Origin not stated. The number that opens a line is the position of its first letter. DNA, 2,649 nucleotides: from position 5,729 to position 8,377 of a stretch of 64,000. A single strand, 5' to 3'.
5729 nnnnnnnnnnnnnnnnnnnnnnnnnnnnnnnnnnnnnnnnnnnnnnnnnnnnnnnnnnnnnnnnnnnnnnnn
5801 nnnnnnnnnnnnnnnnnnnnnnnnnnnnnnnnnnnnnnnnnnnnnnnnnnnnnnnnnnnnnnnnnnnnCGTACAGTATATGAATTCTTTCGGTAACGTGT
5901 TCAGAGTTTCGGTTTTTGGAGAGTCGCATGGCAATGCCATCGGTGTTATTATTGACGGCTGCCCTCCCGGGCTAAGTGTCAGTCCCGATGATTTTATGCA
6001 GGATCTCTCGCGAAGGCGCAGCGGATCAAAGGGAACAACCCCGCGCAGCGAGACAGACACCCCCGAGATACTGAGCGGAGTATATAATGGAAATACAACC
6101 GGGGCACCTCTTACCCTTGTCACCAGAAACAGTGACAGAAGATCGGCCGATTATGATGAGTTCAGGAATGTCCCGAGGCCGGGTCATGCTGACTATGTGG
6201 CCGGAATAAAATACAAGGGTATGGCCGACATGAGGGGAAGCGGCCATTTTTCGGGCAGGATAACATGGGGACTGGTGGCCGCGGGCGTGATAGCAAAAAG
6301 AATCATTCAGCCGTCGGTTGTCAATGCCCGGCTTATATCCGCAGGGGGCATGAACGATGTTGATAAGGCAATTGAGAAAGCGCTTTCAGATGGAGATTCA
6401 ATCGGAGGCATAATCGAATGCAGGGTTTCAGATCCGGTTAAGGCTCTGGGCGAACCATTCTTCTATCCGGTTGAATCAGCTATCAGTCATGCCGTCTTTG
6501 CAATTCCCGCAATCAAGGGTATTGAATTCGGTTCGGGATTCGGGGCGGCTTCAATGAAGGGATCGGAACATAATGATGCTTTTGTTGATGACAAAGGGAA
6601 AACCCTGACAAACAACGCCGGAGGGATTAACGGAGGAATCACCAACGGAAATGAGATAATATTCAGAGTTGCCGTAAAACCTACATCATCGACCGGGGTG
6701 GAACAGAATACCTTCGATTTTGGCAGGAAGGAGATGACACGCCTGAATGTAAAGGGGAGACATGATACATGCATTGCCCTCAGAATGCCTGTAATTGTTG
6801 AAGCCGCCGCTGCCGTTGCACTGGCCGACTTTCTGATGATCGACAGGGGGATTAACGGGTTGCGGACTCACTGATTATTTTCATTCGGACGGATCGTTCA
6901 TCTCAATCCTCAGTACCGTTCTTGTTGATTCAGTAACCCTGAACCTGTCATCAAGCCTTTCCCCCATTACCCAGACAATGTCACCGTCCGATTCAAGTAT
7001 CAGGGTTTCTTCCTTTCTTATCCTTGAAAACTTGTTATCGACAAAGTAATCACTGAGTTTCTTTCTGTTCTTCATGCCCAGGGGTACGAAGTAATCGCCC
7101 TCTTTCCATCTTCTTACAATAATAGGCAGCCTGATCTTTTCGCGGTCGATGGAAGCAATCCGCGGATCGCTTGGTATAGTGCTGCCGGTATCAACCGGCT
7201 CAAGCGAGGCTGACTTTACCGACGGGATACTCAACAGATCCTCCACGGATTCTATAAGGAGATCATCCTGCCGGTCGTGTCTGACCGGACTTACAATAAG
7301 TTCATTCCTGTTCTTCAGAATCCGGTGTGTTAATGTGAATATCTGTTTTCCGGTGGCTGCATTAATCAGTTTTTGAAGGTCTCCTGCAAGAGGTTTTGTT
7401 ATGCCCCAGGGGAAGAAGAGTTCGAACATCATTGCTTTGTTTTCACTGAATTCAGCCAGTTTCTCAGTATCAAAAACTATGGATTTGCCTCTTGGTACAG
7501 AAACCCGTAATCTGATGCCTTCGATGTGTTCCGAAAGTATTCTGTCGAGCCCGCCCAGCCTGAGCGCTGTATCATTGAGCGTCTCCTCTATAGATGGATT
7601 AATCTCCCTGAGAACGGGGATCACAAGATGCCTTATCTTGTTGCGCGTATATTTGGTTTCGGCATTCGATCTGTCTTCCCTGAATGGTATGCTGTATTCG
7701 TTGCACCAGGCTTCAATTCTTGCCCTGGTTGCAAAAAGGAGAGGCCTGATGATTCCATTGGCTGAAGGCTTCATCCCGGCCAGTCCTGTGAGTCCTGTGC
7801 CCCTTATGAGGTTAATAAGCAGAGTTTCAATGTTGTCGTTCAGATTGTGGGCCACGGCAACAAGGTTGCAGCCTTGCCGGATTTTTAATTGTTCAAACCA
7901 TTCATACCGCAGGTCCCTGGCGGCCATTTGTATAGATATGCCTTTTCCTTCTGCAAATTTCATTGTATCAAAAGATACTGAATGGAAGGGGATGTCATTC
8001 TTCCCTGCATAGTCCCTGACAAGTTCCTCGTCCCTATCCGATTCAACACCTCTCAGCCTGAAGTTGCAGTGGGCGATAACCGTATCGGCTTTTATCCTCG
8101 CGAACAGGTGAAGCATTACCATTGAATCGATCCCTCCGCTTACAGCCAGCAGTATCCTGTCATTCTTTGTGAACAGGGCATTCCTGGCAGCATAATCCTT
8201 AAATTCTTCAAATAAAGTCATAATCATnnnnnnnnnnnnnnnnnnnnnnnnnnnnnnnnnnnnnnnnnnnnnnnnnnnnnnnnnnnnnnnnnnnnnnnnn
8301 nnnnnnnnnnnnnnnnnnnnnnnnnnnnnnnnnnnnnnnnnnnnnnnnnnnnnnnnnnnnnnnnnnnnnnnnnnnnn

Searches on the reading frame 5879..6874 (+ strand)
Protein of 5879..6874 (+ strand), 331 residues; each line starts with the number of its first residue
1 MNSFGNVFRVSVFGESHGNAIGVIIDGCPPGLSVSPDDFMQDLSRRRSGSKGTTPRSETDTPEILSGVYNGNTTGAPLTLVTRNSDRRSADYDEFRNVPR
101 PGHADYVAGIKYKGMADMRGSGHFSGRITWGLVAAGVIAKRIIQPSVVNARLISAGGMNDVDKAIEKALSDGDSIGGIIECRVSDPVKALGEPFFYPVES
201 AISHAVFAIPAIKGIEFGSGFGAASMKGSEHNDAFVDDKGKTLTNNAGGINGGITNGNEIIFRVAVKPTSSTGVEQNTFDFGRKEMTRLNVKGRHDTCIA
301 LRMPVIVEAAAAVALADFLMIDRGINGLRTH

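Call 66: search_protein_families(library=pfam, proteins=[window:5879-6874:+], max_evalue=0.00001)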
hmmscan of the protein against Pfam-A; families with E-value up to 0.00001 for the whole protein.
window:5879-6874:+ (331 aa): 1 family
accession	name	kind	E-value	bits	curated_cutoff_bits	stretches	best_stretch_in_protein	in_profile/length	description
PF01264.26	Chorismate_synt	-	1.8e-109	365.8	27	1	8-320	1-327/327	Chorismate synthase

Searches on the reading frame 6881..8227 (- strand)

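Call 66: search_protein_families(library=pfam, proteins=[window:6881-8227:-], max_evalue=0.00001)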
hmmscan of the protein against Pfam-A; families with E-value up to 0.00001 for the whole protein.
window:6881-8227:- (448 aa): 2 families
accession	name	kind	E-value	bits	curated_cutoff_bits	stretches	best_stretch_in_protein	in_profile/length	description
PF01171.26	ATP_bind_3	-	9.3e-50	169.3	27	1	25-200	2-181/182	PP-loop family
PF11734.13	TilS_C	-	5.4e-07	29.3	22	1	370-437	2-69/74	TilS substrate C-terminal domain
